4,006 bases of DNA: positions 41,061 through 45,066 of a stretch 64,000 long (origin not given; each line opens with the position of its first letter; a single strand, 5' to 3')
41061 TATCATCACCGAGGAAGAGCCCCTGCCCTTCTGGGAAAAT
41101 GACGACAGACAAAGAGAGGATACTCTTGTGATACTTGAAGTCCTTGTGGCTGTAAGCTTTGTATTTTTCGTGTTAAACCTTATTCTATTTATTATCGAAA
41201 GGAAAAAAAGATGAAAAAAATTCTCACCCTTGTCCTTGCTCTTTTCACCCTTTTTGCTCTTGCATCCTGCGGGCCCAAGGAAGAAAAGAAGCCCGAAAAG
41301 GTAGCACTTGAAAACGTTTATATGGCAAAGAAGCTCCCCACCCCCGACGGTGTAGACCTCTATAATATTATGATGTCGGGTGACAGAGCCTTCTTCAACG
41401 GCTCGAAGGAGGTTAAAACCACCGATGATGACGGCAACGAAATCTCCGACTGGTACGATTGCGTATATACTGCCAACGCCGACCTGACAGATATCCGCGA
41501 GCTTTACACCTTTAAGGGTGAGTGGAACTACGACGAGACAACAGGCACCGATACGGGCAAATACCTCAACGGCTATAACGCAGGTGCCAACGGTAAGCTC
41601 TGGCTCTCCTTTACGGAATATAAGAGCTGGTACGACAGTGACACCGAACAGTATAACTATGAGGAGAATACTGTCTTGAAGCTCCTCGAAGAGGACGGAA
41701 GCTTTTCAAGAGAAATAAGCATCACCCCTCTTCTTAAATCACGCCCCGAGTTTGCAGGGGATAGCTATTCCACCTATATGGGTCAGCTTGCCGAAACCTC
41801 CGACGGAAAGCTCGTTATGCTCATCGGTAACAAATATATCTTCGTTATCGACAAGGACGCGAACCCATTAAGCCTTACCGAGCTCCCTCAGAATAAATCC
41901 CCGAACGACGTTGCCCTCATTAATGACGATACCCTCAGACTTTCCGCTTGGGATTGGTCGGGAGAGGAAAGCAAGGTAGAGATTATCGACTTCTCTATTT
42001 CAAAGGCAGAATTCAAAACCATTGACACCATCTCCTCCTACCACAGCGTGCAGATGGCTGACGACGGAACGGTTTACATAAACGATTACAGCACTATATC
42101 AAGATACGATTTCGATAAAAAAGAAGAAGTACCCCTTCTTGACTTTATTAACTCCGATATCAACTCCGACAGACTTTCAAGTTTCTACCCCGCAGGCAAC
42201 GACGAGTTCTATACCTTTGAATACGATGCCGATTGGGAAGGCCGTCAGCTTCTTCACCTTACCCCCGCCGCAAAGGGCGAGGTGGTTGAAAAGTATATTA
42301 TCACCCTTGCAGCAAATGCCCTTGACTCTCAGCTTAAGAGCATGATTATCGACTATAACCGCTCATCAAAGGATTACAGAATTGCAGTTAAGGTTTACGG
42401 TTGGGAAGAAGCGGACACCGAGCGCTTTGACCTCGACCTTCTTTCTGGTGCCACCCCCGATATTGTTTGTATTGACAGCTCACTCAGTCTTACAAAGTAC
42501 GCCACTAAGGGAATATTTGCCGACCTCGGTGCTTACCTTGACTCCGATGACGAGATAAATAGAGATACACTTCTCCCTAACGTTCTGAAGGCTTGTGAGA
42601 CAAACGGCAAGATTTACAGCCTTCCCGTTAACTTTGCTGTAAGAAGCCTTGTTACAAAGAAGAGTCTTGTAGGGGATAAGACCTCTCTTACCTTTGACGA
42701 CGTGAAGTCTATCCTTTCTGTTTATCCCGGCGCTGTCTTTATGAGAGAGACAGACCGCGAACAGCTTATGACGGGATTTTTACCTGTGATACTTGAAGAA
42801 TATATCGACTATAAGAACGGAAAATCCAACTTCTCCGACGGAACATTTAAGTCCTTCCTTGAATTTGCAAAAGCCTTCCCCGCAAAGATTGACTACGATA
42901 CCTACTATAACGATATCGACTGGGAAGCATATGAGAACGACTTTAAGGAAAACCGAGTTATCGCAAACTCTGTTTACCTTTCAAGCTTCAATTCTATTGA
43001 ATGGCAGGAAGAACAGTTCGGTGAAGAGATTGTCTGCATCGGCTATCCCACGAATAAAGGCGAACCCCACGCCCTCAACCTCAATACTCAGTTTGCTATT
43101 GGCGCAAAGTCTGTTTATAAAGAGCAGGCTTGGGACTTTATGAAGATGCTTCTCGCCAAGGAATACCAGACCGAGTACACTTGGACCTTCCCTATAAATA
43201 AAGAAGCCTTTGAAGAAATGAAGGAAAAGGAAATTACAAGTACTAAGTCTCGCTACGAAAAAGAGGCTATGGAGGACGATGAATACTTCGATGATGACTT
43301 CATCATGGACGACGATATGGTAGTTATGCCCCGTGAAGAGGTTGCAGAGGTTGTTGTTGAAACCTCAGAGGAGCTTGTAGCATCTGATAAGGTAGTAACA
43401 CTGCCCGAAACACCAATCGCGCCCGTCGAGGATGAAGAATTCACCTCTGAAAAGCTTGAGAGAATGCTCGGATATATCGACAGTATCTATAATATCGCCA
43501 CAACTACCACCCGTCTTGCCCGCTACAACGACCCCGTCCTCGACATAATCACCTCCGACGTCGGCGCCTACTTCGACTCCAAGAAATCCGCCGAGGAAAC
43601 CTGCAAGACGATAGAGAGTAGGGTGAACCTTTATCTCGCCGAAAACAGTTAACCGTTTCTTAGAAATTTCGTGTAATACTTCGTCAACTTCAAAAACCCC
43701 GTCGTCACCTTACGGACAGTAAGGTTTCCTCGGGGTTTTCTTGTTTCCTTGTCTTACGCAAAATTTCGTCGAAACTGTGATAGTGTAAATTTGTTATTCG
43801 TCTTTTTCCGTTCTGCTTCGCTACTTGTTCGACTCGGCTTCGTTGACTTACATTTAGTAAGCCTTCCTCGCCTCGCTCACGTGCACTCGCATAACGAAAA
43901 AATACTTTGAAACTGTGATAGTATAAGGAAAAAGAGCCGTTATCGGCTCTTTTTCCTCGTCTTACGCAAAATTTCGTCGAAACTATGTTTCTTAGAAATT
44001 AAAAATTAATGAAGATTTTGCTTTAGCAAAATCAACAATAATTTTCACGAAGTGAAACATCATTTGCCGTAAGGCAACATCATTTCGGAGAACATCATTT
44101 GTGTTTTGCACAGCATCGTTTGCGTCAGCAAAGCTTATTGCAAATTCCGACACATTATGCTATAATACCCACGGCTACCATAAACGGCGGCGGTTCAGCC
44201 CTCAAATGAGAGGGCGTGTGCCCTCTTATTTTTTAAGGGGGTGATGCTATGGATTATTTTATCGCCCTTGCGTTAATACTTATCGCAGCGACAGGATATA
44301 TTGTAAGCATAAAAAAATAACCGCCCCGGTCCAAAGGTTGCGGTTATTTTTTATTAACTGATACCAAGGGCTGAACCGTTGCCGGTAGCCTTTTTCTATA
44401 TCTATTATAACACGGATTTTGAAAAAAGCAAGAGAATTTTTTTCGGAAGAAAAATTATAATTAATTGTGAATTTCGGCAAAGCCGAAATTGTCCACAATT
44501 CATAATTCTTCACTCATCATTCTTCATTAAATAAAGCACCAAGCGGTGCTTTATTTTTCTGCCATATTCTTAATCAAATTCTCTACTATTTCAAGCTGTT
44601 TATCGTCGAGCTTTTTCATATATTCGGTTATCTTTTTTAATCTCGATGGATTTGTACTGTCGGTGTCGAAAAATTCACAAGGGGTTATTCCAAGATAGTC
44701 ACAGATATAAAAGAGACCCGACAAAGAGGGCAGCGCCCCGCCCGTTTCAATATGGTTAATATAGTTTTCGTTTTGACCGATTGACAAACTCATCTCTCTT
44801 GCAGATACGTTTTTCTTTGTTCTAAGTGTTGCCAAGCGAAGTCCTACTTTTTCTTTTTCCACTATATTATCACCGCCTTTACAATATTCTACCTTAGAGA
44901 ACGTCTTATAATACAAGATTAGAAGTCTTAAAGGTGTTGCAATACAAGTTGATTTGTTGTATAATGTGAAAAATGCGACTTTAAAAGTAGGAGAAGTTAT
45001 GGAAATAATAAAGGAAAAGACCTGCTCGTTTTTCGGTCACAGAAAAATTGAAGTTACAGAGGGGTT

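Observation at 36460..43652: Hybrid operon: importer-type ABC permeases, giant-coiled-coil HlyD-like adaptor, MacB-PCD-only protein and 813-aa binding lipoprotein, with no ATPase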

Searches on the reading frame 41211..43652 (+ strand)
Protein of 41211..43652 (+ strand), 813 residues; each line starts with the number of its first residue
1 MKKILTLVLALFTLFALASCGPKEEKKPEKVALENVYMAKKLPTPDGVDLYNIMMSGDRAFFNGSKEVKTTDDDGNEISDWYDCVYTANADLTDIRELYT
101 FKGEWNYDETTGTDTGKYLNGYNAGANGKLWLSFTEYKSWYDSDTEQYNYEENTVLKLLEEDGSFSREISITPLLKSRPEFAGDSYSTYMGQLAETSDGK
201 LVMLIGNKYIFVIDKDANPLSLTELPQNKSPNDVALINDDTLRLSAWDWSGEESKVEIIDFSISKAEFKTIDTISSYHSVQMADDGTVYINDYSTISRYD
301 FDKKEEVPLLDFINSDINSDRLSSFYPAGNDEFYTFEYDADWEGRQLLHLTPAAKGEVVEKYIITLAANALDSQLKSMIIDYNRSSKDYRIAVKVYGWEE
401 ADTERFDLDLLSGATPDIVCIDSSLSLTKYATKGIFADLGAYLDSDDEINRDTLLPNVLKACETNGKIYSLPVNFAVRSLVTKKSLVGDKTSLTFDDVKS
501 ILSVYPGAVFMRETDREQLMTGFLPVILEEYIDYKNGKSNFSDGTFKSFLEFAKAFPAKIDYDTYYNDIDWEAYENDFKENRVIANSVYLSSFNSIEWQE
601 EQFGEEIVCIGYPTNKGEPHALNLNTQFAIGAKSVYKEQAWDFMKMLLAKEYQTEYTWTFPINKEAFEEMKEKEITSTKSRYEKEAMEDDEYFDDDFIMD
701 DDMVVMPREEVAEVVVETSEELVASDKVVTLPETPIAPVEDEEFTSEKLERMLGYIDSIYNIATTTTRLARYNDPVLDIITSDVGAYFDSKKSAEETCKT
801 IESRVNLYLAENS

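Call 3: search_protein_families(library=pfam, proteins=[window:41211-43652:+], max_evalue=0.1)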
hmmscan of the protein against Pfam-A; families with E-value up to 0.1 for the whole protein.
window:41211-43652:+ (813 aa): 1 family
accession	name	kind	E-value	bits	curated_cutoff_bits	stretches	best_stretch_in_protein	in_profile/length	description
PF01547.30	SBP_bac_1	-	4.1e-12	47.2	26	1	374-653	9-306/307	Bacterial extracellular solute-binding protein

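Call 4: search_protein_families(library=ncbifam, proteins=[window:41211-43652:+], max_evalue=0.1)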
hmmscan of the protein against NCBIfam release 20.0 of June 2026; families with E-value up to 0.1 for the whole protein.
window:41211-43652:+ (813 aa): 3 families
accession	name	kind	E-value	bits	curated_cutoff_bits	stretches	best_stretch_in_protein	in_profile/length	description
NF007011.0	PRK09474.1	equivalog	0.0016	17.4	291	1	387-500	55-160/396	maltose/maltodextrin ABC transporter substrate-binding protein MalE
NF047408.1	SA0632_fam_LP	equivalog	0.031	13.9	70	1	1-27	1-25/68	SA0632 family lipoprotein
NF047847.2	SS_mature_LptM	equivalog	0.09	12.9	27.7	0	1-21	1-21/31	LPS translocon maturation chaperone LptM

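Call 20: search_solved_structures(query=window:41211-43649:+, max_evalue=0.1)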
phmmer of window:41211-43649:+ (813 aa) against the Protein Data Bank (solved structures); distinct sequences matched with E-value up to 0.1: 4.
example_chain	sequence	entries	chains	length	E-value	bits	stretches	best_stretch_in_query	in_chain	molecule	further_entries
7x0o_A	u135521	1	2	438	7.5e-10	41.1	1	387-673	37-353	CbpC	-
5f7v_A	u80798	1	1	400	1.7e-05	26.7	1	364-542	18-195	Lmo0181 protein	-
4qrz_A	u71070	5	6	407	0.015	16.9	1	376-477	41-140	ABC-TYPE SUGAR TRANSPORTER | ABC transporter, substrate binding protein (Sugar)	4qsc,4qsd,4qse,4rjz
4ry1_A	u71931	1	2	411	0.016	16.8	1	385-486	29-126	Periplasmic solute binding protein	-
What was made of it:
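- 41211..43652 (+): g5, a binding lipoprotein of 813 aa. Layout: signal peptide plus lipobox (Cys20); unassigned all-beta domain (about residues 37-352, about 28 strands, probably a 7-bladed propeller; conserved motif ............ at 308-321); family-1 sugar-binding fold (361-689 and 745-812); disordered acidic insert (690-742). SBP_bac_1 4e-12 (call 3); PDB CbpC 7x0o 7.5e-10 (call 20).
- On Type I ABC importer, CUT1 (MalFGK2-like): CbpC 7.5e-10 (call 20).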

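Call 21: find_homologous_proteins(query=window:41211-43649:+, max_evalue=0.00001)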
Query window:41211-43649:+ (813 aa): 26 proteins with E <= 0.00001 among 8000 candidates.
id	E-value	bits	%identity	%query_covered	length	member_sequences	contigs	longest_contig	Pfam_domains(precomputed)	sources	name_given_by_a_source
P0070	0.0e+0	1828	100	100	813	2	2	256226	PF01547.31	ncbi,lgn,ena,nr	ncbi:MAG: extracellular solute-binding protein [Clostridia bacterium]|nr:extracellular solute-bindin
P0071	0.0e+0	1629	88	100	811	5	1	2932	PF13416.12,PF01547.31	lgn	-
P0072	0.0e+0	1565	84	100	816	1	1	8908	PF01547.31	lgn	-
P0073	0.0e+0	1276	69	100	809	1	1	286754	-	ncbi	-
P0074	0.0e+0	1226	65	100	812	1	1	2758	PF01547.31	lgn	-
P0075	0.0e+0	1226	67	100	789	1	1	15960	PF13416.12,PF01547.31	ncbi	-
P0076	0.0e+0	1221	65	100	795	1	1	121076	PF13416.12,PF01547.31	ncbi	-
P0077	0.0e+0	1212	65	100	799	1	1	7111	PF13416.12,PF01547.31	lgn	-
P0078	0.0e+0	1182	64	100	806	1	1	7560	PF13416.12,PF01547.31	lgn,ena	-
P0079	0.0e+0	1171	63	100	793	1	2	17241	PF13416.12,PF01547.31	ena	-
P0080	0.0e+0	1149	67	93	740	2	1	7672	PF13416.12,PF01547.31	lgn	-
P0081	1.2e-267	909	66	73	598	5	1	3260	PF01547.31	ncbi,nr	ncbi:MAG: extracellular solute-binding protein, partial [Clostridia bacterium]|nr:extracellular solu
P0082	5.3e-223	761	46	100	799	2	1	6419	PF13416.12,PF01547.31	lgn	-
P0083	1.0e-218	747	45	100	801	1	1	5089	PF13416.12,PF01547.31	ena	-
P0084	1.1e-218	747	45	100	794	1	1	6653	PF13416.12,PF01547.31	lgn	-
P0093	2.1e-54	203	29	62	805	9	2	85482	PF01547.31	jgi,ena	-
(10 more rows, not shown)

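Call 37: predict_structure(alignment_id=A2)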
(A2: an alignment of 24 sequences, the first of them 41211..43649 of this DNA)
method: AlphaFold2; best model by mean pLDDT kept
length: 813 residues; sequences in the alignment: 24
mean_pLDDT: 83.0   pTM: 0.73
mean pLDDT of the five models: 83.0, 81.8, 81.0, 80.5, 79.8
residues with pLDDT >= 90: 346; 70-90: 385; 50-70: 25; < 50: 57
segments of 3 or more residues with pLDDT < 50: 20-22, 690-742
pLDDT, mean of each block of 10 residues (from residue 1): 75 68 60 87 82 84 87 78 88 86 86 87 89 91 78 92 92 86 69 90 90 93 90 90 91 86 95 86 89 88 92 87 82 86 82 84 89 84 88 82 82 87 80 87 94 95 88 94 91 89 91 91 91 86 91 91 81 87 93 87 90 84 93 92 93 87 96 90 66 33 26 28 24 28 67 92 93 86 89 93 90 68
secondary structure, 60 per line:
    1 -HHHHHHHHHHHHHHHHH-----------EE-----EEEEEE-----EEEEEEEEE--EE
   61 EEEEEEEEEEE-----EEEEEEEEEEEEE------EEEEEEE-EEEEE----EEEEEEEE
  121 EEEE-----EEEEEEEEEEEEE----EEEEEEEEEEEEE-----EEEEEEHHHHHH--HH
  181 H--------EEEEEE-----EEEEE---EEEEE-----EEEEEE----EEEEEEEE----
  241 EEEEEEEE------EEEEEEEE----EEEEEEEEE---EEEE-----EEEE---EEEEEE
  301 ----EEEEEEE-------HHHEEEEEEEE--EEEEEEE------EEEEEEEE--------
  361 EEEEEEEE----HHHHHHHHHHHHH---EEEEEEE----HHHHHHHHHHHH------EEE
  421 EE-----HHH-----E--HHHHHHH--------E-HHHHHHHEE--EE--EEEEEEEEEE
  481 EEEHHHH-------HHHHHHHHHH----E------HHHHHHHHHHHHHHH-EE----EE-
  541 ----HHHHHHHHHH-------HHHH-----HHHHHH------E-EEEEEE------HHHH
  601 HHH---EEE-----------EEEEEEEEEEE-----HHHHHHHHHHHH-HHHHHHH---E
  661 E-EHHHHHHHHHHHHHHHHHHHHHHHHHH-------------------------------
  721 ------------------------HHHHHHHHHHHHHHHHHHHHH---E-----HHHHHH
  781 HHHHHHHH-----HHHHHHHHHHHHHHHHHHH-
elements in order (helices of 4 or more, strands of 3 or more residues): H2-18 E37-42 E48-56 E59-71 E77-89 E96-102 E104-108 E113-124 E130-142 E147-159 E165-170 H171-176 E190-195 E201-205 E209-213 E219-224 E229-236 E241-248 E255-262 E267-275 E279-282 E288-291 E295-300 E305-311 E322-329 E332-338 E345-352 E361-368 H373-385 E389-395 H400-411 E418-422 H439-445 H456-462 E471-483 H484-487 H495-504 H516-530 H545-554 H562-565 H571-576 E585-590 H597-603 E607-609 E621-631 H637-648 H650-656 H664-689 H745-765 H775-788 H794-812
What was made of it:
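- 41211..43652 (+): AF2 model pLDDT 83 (call 37).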

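Call 40: fold_search(model_id=the predicted structure, library=pdb)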
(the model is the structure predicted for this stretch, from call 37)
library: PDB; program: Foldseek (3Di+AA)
matches with E <= 10: 1676; with E <= 0.001: 1033
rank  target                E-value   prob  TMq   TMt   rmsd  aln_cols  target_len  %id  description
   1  7x0o_A                5.2e-15  1.00  0.39  0.70   7.7       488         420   19  Crystal structure of sugar binding protein CbpC from Clostridium thermocellum (released 2022-09-14)
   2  5ci5_B                2.0e-13  1.00  0.31  0.58   7.9       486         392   15  Crystal Structure of an ABC transporter Solute Binding Protein from Thermotoga Lettingae TMO (Tlet_1705, TARGET EFI-51 (released 2015-07-22)
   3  7omt_A                4.4e-13  1.00  0.29  0.44  15.7       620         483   14  Crystal structure of ProMacrobody 21 with bound maltose (released 2022-05-04)
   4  7bvt_A                4.9e-13  1.00  0.32  0.59   8.5       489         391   15  Crystal structure of cyclic alpha-maltosyl-1,6-maltose binding protein from Arthrobacter globiformis (released 2020-12-02)
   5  4r6k                  5.7e-13  1.00  0.34  0.61   6.8       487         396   13  Crystal structure of ABC transporter substrate-binding protein YesO from Bacillus subtilis, TARGET EFI-510761, an open c (released 2014-09-10)
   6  4ovj                  5.7e-13  1.00  0.32  0.57   9.3       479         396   11  Extracellular solute-binding protein family 1 from Alicyclobacillus acidocaldarius subsp. acidocaldarius DSM 446 (released 2013-11-06)
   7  5ysf_A                9.1e-13  1.00  0.34  0.65   7.2       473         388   14  Crystal structure of beta-1,2-glucooligosaccharide binding protein in complex with sophoropentaose (released 2018-05-02)
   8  5yse_B                1.2e-12  1.00  0.34  0.65   7.4       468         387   14  Crystal structure of beta-1,2-glucooligosaccharide binding protein in complex with sophorotetraose (released 2018-05-02)
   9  5yse_A                2.0e-12  1.00  0.35  0.65   7.2       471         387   14  Crystal structure of beta-1,2-glucooligosaccharide binding protein in complex with sophorotetraose (released 2018-05-02)
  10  5ci5_A                2.2e-12  1.00  0.32  0.60   7.5       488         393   15  Crystal Structure of an ABC transporter Solute Binding Protein from Thermotoga Lettingae TMO (Tlet_1705, TARGET EFI-51 (released 2015-07-22)
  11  5ysb_A                2.4e-12  1.00  0.34  0.65   7.0       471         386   13  Crystal structure of beta-1,2-glucooligosaccharide binding protein in ligand-free form (released 2018-05-02)
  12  5ysd_A                3.0e-12  1.00  0.34  0.65   7.2       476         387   13  Crystal structure of beta-1,2-glucooligosaccharide binding protein in complex with sophorotriose (released 2018-05-02)
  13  1eu8_A                3.5e-12  1.00  0.32  0.57   8.3       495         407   13  STRUCTURE OF TREHALOSE MALTOSE BINDING PROTEIN FROM THERMOCOCCUS LITORALIS (released 2001-03-14)
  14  5z6c                  4.2e-12  1.00  0.34  0.67   7.0       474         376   12  Crystal structure of Bacillus subtilis sugar-binding protein YesO involved in import of rhamnogalacturonan (released 2019-01-23)
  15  5f7v_A                5.2e-12  1.00  0.31  0.57   7.8       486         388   12  ABC substrate-binding protein Lmo0181 from Listeria monocytogenes in complex with cycloalternan (released 2016-09-07)
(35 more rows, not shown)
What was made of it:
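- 41211..43652 (+): Foldseek hits CbpC, sophoro-oligosaccharide-binding protein and YesO (call 40).
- On Type I ABC importer, CUT1 (MalFGK2-like): Foldseek top hits are all CUT1 sugar binders (call 40).
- The SBP fold is closest to oligosaccharide binders (calls 20, 40).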

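Call 45: find_encoding_contigs(protein=P0093, flank=10000, max_places=3)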
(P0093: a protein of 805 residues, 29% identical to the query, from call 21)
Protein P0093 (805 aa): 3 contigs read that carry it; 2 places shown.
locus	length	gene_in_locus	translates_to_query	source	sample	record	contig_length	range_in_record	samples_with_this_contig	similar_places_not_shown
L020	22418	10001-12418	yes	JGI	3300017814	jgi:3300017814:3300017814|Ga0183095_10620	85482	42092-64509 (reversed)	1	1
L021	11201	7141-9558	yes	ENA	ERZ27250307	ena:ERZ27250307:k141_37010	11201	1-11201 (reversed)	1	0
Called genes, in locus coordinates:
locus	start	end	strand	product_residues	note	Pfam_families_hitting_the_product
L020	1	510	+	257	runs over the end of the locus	PF00121:TIM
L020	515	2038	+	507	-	PF01676:Metalloenzyme, PF06415:iPGM_N, PF01663:Phosphodiest (weak)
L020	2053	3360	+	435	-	PF03952:Enolase_N, PF00113:Enolase_C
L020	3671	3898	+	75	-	-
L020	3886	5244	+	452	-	PF03448:MgtE_N, PF00571:CBS, PF01769:MgtE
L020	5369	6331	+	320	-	PF12849:PBP_like_2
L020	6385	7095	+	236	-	PF00392:GntR, PF07729:FCD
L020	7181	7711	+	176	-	-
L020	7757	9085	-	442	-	PF00672:HAMP, PF00512:HisKA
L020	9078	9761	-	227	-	PF00072:Response_reg, PF00486:Trans_reg_C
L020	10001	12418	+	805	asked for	PF01547:SBP_bac_1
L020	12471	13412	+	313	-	PF00528:BPD_transp_1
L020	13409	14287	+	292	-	PF00528:BPD_transp_1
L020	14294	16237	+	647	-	PF00364:Biotin_lipoyl (faint), PF25984:BSH_YknX (weak)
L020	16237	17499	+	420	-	PF12704:MacB_PCD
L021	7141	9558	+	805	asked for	PF01547:SBP_bac_1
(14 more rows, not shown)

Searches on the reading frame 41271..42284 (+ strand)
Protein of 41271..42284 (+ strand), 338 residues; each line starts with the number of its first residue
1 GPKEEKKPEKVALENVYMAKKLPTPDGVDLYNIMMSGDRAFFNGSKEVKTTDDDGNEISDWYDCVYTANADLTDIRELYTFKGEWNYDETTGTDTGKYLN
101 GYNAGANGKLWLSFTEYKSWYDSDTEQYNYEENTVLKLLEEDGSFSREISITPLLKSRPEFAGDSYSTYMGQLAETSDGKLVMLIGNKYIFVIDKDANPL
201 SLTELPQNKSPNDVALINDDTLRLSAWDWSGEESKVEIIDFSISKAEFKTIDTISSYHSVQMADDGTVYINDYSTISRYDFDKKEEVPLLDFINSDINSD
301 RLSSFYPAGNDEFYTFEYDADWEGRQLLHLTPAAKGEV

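Call 55: search_protein_families(library=pfam, max_evalue=10, proteins=[window:41271-42284:+])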
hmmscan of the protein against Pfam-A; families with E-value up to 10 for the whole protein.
seq(338 aa): 0 families

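Call 80: search_solved_structures(query=A5, max_evalue=10)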
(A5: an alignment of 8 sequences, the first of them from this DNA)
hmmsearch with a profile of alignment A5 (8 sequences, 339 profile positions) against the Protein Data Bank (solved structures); distinct sequences matched with E-value up to 10: 12.
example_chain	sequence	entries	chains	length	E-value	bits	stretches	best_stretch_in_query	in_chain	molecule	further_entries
9u8t_A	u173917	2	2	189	0.11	14.9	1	35-133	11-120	Isoform 2B of GTPase KRas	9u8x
4zlr_A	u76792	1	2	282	0.17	14.3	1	174-226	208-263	Brain tumor protein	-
1q7f_A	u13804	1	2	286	0.18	14.2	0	174-226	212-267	brain tumor CG10719-PA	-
5ex7_A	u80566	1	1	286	0.18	14.2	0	174-226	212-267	Brain tumor protein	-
9wbd_A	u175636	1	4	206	0.18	14.2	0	243-314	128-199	T cell receptor alpha variable 25,T cell receptor alpha chain constant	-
9rxm_A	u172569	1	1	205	0.2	14.1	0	242-314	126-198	T cell receptor alpha chain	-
3q9v_A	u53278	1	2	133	0.38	13.1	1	35-84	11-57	DNA-binding response regulator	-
2p4o_A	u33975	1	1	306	0.42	13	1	168-251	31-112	hypothetical protein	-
2z8d_A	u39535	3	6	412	0.45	12.9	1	61-133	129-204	Galacto-N-biose/lacto-N-biose I transporter substrate-binding protein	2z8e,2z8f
4yy8_A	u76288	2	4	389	0.6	12.5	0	214-284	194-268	Kelch protein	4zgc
6g82_A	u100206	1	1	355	1.1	11.6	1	171-258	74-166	Serum paraoxonase-1 by directed evolution with the L69S/H115W/F222S mutations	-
4hho_A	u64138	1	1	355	1.6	11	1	177-258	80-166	SERUM PARAOXONASE BY DIRECTED EVOLUTION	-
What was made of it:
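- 41211..43652 (+): The N-terminal domain has no Pfam or PDB sequence match (calls 55, 80).
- Tried and rejected: Its profile gave nothing significant against PDB (call 80).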

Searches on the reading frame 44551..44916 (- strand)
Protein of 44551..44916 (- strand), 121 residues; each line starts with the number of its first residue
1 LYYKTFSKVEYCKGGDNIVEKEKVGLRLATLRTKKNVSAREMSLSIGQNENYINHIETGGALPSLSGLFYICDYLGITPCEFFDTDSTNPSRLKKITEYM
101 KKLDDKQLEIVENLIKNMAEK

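Call 67: search_protein_families(library=pfam, proteins=[window:44551-44916:-], max_evalue=0.00001)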
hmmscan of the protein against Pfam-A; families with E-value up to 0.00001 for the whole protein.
window:44551-44916:- (121 aa): 1 family
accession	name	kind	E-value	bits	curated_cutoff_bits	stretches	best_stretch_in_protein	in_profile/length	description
PF01381.28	HTH_3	-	1.7e-06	28.4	23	1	28-82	1-55/55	Helix-turn-helix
